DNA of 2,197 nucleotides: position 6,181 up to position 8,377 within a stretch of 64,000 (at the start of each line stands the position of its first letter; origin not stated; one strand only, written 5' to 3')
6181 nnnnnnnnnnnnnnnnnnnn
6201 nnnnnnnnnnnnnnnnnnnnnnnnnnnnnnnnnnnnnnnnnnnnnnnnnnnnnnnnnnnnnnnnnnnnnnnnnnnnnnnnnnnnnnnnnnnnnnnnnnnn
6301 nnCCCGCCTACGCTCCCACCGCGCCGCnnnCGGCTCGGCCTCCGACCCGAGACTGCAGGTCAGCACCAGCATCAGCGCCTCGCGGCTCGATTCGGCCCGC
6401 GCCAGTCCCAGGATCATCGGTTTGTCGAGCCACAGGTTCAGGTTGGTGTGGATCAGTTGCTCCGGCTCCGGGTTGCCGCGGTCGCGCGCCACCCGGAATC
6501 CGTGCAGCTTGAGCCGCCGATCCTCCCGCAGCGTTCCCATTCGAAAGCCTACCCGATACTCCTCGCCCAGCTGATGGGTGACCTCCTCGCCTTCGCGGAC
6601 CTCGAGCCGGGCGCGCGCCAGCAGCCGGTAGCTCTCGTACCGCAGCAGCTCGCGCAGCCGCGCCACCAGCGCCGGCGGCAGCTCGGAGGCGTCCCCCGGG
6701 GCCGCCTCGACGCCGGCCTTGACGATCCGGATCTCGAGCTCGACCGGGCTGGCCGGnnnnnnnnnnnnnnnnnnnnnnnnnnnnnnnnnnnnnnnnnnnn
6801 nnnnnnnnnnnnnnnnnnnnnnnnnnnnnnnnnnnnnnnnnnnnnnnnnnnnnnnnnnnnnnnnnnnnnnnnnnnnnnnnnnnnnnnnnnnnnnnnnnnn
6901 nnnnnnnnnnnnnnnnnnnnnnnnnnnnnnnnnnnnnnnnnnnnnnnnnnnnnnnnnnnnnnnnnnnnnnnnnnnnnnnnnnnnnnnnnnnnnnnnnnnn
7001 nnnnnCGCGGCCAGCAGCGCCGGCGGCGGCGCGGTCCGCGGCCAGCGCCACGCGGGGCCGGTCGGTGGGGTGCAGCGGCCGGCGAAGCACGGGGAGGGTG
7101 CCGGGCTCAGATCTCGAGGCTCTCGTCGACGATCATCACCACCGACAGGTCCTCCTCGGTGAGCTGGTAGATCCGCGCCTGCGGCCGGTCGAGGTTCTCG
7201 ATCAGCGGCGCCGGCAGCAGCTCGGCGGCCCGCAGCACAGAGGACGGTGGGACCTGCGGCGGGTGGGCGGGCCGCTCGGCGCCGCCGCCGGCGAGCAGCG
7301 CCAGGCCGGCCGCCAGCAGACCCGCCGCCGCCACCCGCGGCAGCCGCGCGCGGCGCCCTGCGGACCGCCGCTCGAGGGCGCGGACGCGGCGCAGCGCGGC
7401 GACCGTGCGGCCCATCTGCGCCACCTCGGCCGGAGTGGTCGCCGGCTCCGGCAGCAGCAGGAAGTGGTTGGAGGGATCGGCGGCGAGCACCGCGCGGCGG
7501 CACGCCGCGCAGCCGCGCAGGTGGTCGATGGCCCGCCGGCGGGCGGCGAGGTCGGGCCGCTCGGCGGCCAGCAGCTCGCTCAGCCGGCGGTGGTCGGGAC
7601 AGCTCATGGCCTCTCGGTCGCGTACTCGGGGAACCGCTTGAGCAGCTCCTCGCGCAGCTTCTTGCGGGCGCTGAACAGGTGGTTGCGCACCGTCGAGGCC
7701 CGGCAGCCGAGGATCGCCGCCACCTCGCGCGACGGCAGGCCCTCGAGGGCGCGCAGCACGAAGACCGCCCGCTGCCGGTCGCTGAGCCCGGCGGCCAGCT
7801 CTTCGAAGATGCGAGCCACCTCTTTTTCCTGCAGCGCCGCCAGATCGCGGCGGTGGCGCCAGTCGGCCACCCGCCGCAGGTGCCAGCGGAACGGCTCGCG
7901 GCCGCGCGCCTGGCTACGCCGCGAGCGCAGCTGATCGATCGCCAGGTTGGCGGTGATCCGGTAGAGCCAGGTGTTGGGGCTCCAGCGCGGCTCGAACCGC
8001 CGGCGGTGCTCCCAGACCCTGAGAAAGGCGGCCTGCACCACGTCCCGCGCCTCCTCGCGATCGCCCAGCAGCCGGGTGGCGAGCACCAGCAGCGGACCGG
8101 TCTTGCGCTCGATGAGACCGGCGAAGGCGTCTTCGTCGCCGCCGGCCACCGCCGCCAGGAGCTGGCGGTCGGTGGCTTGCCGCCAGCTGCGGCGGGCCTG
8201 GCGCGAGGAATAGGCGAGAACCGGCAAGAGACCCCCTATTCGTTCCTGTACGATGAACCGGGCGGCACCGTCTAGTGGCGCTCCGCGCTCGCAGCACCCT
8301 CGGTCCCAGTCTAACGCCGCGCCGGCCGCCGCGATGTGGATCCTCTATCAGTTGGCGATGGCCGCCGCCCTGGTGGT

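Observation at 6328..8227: ECF sigma / zf-HC2 anti-sigma / short secretin-like protein module directly upstream of pilC-pilB-pilMNOP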

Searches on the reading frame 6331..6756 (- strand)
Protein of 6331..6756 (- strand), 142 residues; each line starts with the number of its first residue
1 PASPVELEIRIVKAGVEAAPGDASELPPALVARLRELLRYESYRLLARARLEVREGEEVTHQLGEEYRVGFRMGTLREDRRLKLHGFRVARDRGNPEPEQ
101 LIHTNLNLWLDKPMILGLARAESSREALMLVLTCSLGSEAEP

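Call 66: predict_structure(alignment_id=A4)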
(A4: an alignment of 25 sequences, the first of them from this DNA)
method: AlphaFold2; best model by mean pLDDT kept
length: 142 residues; sequences in the alignment: 25
mean_pLDDT: 89.2   pTM: 0.83
mean pLDDT of the five models: 89.2, 88.6, 88.1, 86.2, 85.4
residues with pLDDT >= 90: 103; 70-90: 24; 50-70: 13; < 50: 2
segments of 3 or more residues with pLDDT < 50: none
pLDDT, mean of each block of 10 residues (from residue 1): 90 85 80 91 94 96 95 95 97 86 96 88 78 87 47
secondary structure, 60 per line:
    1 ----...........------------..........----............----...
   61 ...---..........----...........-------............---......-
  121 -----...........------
elements in order: E5-15 H28-37 E42-53 E58-63 E67-76 E81-91 E99-110 E114-119 E126-136

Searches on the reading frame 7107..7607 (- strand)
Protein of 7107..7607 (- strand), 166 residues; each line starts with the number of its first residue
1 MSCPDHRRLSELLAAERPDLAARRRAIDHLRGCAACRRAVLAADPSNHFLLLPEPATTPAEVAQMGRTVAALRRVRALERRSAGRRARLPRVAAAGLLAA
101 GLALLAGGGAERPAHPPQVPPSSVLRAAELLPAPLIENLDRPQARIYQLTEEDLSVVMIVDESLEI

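Call 5: search_protein_families(library=pfam, proteins=[window:7107-7607:-], max_evalue=1)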
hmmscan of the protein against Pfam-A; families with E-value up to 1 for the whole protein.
window:7107-7607:- (166 aa): 2 families
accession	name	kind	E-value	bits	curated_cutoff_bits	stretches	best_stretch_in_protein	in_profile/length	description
PF11239.13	DUF3040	-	0.21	12.3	24.7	0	74-110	28-64/84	Protein of unknown function (DUF3040)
PF13490.11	zf-HC2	-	0.98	10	22.2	0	18-37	16-35/35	Putative zinc-finger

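Call 6: search_protein_families(library=ncbifam, proteins=[window:7107-7607:-], max_evalue=1)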
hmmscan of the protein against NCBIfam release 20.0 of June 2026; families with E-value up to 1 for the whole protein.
window:7107-7607:- (166 aa): 1 family
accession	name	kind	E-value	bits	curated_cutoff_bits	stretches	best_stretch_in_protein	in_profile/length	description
NF052375.1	antisigma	equivalog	0.00034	20.7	100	1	23-130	15-126/217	anti-sigma factor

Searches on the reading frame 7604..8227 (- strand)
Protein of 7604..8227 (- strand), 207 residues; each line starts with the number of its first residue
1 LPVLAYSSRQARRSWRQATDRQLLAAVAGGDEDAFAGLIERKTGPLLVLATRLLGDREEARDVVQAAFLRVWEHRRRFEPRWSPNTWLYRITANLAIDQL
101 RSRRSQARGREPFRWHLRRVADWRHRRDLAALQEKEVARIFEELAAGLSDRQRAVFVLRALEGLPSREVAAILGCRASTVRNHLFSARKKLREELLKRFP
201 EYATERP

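Call 5: search_protein_families(library=pfam, proteins=[window:7604-8227:-], max_evalue=1)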
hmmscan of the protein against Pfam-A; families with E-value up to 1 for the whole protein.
window:7604-8227:- (207 aa): 13 families
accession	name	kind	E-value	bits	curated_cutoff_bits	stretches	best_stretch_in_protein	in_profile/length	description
PF04542.20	Sigma70_r2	-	8.9e-17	61.1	24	1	44-104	7-69/71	Sigma-70 region 2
PF08281.18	Sigma70_r4_2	-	5.8e-15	55.1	25.7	1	140-191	3-54/54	Sigma-70, region 4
PF07638.17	Sigma70_ECF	-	3.6e-13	50.2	21.1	1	22-195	6-183/185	ECF sigma factor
PF04545.22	Sigma70_r4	-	4.4e-10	39.4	24.1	1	146-193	3-50/50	Sigma-70, region 4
PF00196.25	GerE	-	6.8e-06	26.1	23.5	1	148-192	3-46/57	Bacterial regulatory proteins, luxR family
PF13384.12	HTH_23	-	0.00016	21.8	24.6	1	149-182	3-36/50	Homeodomain-like domain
PF22029.2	PhyR_sigma2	-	0.00026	21.4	27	1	52-91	14-53/55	Sigma2 domain of PhyR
PF22233.2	PhyR_sigma-like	-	0.00037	20.7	27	1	150-188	6-44/50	Response regulator PhyR, sigma-like domain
PF12840.13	HTH_20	-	0.0065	16.9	27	1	157-184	9-39/51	Helix-turn-helix domain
PF13936.12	HTH_38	-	0.05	13.8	27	1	153-184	10-41/44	Helix-turn-helix domain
PF10397.14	ADSL_C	-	0.059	14.1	32.7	1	55-78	17-41/79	Adenylosuccinate lyase C-terminus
PF13518.12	HTH_28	-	0.14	12.7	25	1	152-182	1-31/52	Helix-turn-helix domain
PF04967.18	HTH_10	-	0.18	12.1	23.1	1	167-191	27-51/53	HTH DNA binding domain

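Call 6: search_protein_families(library=ncbifam, proteins=[window:7604-8227:-], max_evalue=1)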
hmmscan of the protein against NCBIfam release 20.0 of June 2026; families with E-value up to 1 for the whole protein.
window:7604-8227:- (207 aa): 103 families (the best 25 are shown)
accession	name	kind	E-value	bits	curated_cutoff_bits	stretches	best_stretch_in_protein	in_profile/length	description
NF004113.0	PRK05602.1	equivalog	1.8e-33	115.9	208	1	11-198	23-204/211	RNA polymerase sigma factor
NF008888.0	PRK11922.1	equivalog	2.4e-31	109.1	204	1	9-198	6-199/231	RNA polymerase sigma factor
TIGR02985.1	Sig70_bacteroi1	subfamily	7.7e-31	107.5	126.4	1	34-195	2-162/162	RNA polymerase sigma-70 factor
NF058625.1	sigma_PG0214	equivalog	1.4e-30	106.3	130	1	34-198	5-164/170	GFO_1088 family ECF-type sigma factor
TIGR02937.1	sigma70-ECF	superfamily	2.4e-29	102.1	42.9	1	33-195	1-165/165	sigma-70 family RNA polymerase sigma factor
NF007223.0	PRK09641.1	equivalog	1.7e-27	96.5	209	1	21-196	6-185/187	RNA polymerase sigma factor SigW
TIGR02983.1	SigE-fam_strep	subfamily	2e-27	96.1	141.55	1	31-197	4-160/162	SigE family RNA polymerase sigma factor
NF009166.1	PRK12513.1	equivalog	3.1e-27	95.5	206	1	16-196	5-187/193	RNA polymerase sigma factor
NF007225.0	PRK09643.1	equivalog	1.4e-24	86.9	190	1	14-196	8-183/204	RNA polymerase sigma factor SigM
NF009171.0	PRK12518.1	equivalog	2.1e-24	86.4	208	1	15-195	9-184/191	RNA polymerase sigma factor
TIGR02948.1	SigW_bacill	equivalog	1.1e-23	84.3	243.1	1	20-195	5-184/187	RNA polymerase sigma factor SigW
NF009176.0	PRK12524.1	equivalog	1.3e-23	83.9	264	1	15-182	8-171/196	RNA polymerase sigma factor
NF006089.0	PRK08241.1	subfamily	2.7e-23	82.6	240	2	20-110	9-99/343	RNA polymerase subunit sigma-70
NF009172.0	PRK12519.1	subfamily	1.1e-22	80.5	222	1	8-196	4-190/194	RNA polymerase sigma factor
NF009168.0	PRK12515.1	subfamily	1.2e-22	80.4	236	1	16-196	5-180/189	RNA polymerase sigma factor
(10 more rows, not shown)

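Call 78: find_homologous_proteins(query=window:7604-8227:-, max_evalue=1e-10)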
Query window:7604-8227:- (207 aa): 2117 proteins with E <= 1e-10 among 6059 candidates; the best 120 are listed.
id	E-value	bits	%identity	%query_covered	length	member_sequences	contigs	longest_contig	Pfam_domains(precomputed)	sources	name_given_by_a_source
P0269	1.5e-127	441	100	100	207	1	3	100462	PF07638.18,PF00196.26,PF04545.23,PF04542.21,PF08281.19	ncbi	-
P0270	5.6e-80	286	68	98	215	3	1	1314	PF07638.18,PF04545.23,PF04542.21,PF08281.19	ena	-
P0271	7.5e-79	282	68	98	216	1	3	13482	PF07638.18,PF00196.26,PF04545.23,PF04542.21,PF08281.19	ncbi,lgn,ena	ncbi:MAG: RNA polymerase sigma factor [Thermoanaerobaculia bacterium]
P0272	1.8e-78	281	67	98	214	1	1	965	PF13384.13,PF07638.18,PF04545.23,PF04542.21,PF08281.19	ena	-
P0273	1.2e-77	278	65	98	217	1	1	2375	PF07638.18,PF00196.26,PF04545.23,PF04542.21,PF08281.19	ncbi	-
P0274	1.9e-77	278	68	98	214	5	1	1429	PF07638.18,PF04545.23,PF04542.21,PF08281.19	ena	-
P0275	1.9e-77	277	67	98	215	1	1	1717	PF07638.18,PF00196.26,PF04545.23,PF04542.21,PF08281.19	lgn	-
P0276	2.3e-77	277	66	100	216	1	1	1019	PF07638.18,PF04545.23,PF04542.21,PF08281.19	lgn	-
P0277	8.6e-77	275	67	98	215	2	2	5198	PF07638.18,PF00196.26,PF04545.23,PF04542.21,PF08281.19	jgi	jgi:RNA polymerase sigma-70 factor (ECF subfamily)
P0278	1.2e-76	275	69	98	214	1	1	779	PF07638.18,PF04545.23,PF04542.21,PF08281.19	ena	-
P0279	2.6e-76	274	67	99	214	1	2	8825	PF07638.18,PF04545.23,PF04542.21,PF08281.19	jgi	jgi:RNA polymerase sigma-70 factor (ECF subfamily)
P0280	3.6e-76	273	69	98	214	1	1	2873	PF07638.18,PF04545.23,PF04542.21,PF08281.19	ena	-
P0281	6.7e-76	272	65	99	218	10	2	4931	PF07638.18,PF04545.23,PF04542.21,PF08281.19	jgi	jgi:RNA polymerase sigma-70 factor (ECF subfamily)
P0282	8.0e-76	272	69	98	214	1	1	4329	PF07638.18,PF04545.23,PF04542.21,PF08281.19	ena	-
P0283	9.6e-76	272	63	98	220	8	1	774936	PF07638.18,PF04545.23,PF04542.21,PF08281.19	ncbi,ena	-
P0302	2.3e-74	267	65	98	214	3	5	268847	PF13384.13,PF07638.18,PF04545.23,PF04542.21,PF08281.19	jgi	jgi:RNA polymerase sigma-70 factor (ECF subfamily)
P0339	2.2e-73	264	63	98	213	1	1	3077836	PF07638.18,PF22233.3,PF04545.23,PF04542.21,PF08281.19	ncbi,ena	-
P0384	7.3e-73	263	62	98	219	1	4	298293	PF07638.18,PF04545.23,PF04542.21,PF08281.19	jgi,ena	jgi:RNA polymerase sigma-70 factor (ECF subfamily)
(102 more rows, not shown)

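Call 79: find_encoding_contigs(protein=P0339, flank=6000, max_places=1)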
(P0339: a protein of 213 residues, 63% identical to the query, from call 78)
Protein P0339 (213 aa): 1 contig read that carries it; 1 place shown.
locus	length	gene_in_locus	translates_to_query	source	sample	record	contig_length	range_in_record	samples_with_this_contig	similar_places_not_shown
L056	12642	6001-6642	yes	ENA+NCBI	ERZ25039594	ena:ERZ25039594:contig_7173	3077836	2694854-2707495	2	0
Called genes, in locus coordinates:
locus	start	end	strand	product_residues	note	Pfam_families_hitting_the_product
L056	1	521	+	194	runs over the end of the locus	PF00364:Biotin_lipoyl, PF25917:BSH_RND (weak), PF25984:BSH_YknX (faint)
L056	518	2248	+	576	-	PF02366:PMT (faint), PF13231:PMT_2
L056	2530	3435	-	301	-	PF03279:Lip_A_acyltrans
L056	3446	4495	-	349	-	PF02606:LpxK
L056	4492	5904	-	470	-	PF04413:Glycos_transf_N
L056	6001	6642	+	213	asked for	PF07638:Sigma70_ECF, PF22233:PhyR_sigma-like (faint), PF04542:Sigma70_r2, PF08281:Sigma70_r4_2, PF04545:Sigma70_r4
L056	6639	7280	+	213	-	-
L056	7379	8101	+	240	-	PF03958:Secretin_N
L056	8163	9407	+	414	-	PF00482:T2SSF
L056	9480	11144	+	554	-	PF05157:MshEN, PF00437:T2SSE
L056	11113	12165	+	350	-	-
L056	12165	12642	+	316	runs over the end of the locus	PF05137:PilN (weak)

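Call 80: find_encoding_contigs(protein=P0384, flank=6000, max_places=1)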
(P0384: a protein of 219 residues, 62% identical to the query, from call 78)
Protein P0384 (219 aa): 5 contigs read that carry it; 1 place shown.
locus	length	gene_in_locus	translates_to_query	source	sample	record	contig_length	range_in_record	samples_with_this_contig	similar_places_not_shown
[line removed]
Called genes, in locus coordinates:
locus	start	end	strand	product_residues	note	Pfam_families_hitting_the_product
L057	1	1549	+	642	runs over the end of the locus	PF03485:Arg_tRNA_synt_N, PF00750:tRNA-synt_1d, PF05746:DALR_1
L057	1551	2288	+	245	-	-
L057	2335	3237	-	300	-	PF03279:Lip_A_acyltrans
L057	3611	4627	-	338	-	PF02606:LpxK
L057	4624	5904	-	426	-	PF04413:Glycos_transf_N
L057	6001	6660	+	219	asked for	PF07638:Sigma70_ECF, PF04542:Sigma70_r2, PF08281:Sigma70_r4_2, PF04545:Sigma70_r4 (weak)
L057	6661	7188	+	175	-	-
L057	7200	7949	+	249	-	PF03958:Secretin_N (weak)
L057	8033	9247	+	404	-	PF00482:T2SSF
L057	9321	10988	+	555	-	PF05157:MshEN, PF00437:T2SSE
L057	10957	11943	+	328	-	-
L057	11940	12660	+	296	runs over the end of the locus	-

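Call 81: find_encoding_contigs(protein=P0302, flank=6000, max_places=1)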
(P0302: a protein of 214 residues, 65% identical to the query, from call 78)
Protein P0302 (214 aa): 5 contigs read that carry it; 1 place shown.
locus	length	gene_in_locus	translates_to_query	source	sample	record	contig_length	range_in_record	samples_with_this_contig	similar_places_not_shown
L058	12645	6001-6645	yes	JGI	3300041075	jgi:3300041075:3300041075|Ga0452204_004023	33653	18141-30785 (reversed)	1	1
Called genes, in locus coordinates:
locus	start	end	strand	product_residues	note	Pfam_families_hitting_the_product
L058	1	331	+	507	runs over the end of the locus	PF00289:Biotin_carb_N, PF02786:CPSase_L_D2, PF02222:ATP-grasp (weak), PF07478:Dala_Dala_lig_C, PF02785:Biotin_carb_C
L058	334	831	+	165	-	PF00364:Biotin_lipoyl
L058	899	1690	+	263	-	PF13489:Methyltransf_23 (weak), PF08241:Methyltransf_11 (weak), PF13649:Methyltransf_25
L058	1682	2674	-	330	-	PF01075:Glyco_transf_9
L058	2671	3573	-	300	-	PF03279:Lip_A_acyltrans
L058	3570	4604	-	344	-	PF02606:LpxK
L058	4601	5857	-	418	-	PF04413:Glycos_transf_N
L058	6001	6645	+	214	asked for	PF07638:Sigma70_ECF, PF04542:Sigma70_r2, PF13384:HTH_23 (faint), PF08281:Sigma70_r4_2, PF04545:Sigma70_r4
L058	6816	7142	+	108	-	-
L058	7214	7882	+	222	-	PF03958:Secretin_N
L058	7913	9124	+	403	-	PF00482:T2SSF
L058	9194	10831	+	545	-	PF05157:MshEN, PF00437:T2SSE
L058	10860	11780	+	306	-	-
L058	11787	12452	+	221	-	PF05137:PilN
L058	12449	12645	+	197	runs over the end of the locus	-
